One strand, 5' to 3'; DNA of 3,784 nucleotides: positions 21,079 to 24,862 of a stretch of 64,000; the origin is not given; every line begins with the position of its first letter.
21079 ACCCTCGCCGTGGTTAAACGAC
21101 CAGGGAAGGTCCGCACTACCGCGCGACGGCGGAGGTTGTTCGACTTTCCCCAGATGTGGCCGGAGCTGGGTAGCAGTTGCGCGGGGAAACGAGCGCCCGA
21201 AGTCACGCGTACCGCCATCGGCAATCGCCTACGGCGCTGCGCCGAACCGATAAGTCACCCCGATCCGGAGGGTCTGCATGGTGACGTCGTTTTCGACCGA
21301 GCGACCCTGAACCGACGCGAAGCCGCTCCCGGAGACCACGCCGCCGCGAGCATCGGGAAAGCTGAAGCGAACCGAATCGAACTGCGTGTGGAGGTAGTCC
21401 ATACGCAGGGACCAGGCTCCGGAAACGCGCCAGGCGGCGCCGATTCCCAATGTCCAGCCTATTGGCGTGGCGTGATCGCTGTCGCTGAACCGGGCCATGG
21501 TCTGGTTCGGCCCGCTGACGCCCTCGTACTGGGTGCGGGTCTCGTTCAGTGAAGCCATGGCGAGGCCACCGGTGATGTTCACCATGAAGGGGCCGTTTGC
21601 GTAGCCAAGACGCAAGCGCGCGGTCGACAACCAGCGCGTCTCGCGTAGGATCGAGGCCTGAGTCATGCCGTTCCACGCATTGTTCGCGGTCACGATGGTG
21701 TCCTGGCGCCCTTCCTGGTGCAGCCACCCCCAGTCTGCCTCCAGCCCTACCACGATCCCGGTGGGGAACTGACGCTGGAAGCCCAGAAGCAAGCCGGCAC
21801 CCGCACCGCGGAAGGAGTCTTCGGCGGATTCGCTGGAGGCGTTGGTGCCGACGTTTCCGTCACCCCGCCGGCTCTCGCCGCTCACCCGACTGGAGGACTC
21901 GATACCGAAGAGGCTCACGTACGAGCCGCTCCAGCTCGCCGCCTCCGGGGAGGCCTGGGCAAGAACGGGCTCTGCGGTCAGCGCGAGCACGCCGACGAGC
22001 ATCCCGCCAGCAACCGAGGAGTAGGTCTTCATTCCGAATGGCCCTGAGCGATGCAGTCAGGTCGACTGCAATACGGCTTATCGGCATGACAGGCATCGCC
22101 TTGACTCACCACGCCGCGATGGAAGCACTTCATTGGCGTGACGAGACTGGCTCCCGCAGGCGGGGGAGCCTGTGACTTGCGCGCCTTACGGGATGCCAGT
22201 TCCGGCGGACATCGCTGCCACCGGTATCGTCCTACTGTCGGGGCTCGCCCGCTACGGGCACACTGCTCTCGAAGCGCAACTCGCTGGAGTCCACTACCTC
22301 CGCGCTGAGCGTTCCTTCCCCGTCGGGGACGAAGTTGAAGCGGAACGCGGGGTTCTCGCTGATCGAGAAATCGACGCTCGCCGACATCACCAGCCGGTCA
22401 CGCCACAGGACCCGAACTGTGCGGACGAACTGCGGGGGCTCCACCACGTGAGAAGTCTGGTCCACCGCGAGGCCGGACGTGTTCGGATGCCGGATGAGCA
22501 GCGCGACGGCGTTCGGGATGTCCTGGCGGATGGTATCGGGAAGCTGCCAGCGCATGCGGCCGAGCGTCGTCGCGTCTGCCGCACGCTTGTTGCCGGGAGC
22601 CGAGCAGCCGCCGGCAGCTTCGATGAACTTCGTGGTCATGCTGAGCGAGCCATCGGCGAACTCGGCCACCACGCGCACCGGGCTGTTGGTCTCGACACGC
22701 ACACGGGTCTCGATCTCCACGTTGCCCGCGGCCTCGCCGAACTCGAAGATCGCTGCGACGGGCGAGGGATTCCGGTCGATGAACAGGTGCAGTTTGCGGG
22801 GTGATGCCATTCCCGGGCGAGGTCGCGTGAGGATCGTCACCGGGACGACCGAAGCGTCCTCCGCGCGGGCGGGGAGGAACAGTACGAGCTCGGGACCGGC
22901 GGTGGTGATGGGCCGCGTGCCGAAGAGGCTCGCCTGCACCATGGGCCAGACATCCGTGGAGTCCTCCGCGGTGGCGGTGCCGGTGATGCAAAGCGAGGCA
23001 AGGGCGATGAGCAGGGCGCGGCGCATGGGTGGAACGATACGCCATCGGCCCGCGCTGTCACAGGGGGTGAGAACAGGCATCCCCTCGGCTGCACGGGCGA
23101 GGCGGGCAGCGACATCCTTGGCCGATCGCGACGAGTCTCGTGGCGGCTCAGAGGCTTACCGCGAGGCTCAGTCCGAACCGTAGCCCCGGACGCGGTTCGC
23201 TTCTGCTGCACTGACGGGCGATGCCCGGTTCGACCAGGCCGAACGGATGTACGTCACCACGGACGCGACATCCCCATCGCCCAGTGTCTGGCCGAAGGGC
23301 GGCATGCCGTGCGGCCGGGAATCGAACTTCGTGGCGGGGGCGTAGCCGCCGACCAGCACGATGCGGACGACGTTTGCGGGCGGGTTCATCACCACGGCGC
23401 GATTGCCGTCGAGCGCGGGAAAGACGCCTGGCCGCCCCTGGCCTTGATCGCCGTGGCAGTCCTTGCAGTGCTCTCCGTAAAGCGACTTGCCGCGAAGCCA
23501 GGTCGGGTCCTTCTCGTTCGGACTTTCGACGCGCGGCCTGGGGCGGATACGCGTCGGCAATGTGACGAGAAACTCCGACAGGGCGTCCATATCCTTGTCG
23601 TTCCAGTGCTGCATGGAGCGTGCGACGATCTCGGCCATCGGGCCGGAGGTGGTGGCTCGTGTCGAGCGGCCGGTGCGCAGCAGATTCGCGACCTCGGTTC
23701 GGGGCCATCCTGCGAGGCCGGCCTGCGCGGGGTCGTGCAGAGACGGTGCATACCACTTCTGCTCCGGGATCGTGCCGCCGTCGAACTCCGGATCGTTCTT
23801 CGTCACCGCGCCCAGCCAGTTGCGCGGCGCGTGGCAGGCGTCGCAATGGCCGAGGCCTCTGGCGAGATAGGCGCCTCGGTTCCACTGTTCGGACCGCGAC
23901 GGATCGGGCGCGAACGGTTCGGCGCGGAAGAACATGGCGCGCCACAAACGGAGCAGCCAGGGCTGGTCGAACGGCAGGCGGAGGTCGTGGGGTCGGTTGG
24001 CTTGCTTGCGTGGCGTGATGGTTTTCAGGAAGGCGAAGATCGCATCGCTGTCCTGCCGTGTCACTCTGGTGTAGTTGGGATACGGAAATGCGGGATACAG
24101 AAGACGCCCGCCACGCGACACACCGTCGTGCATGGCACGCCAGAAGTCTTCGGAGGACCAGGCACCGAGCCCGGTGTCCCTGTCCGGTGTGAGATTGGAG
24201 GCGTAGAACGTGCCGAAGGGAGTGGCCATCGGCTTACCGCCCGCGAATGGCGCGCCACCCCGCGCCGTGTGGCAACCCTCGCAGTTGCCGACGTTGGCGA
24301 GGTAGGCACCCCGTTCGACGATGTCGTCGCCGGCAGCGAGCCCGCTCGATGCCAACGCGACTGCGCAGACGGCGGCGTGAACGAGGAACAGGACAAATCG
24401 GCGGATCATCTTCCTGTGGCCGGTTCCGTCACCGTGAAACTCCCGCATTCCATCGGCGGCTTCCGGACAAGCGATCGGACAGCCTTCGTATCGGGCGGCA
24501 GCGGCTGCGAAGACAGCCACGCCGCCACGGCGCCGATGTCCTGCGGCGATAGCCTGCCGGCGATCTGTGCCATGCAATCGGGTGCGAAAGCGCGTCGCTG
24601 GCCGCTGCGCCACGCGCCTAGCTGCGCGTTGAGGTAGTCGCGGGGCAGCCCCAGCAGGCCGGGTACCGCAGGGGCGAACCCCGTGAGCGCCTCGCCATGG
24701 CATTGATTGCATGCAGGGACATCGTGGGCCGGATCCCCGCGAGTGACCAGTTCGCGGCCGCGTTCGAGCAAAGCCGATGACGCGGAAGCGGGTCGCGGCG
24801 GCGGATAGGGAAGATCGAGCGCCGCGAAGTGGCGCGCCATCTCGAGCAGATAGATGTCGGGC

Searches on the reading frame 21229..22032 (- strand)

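Call 48: search_protein_families(library=pfam, proteins=[window:21229-22032:-], max_evalue=0.00001)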
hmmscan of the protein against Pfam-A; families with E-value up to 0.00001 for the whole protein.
window:21229-22032:- (267 aa): 1 family
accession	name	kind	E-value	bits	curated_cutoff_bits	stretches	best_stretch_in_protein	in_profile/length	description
PF13505.12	OMP_b-brl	-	1e-12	49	28.7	1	16-263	4-175/175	Outer membrane protein beta-barrel domain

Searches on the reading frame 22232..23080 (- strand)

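Call 48: search_protein_families(library=pfam, proteins=[window:22232-23080:-], max_evalue=0.00001)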
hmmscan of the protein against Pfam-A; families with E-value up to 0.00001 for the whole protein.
window:22232-23080:- (282 aa): 2 families
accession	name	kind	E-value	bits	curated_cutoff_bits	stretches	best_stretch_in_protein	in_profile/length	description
PF13501.12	SoxY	-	2e-28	99.3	28.4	1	51-159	3-112/112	Sulfur oxidation protein SoxY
PF08770.17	SoxZ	-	3.9e-20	71.8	25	1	187-274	9-97/98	Sulphur oxidation protein SoxZ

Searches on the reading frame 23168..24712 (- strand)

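Call 48: search_protein_families(library=pfam, proteins=[window:23168-24712:-], max_evalue=0.00001)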
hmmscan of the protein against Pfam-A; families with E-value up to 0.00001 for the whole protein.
window:23168-24712:- (514 aa): 2 families
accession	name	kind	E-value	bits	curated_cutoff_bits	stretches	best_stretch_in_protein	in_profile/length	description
PF00034.26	Cytochrom_C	-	2.6e-22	80.4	21.3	1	407-493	3-90/90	Cytochrome c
PF13442.11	Cytochrome_CBB3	-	4.4e-15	56.2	27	1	405-489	3-68/68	Cytochrome C oxidase, cbb3-type, subunit III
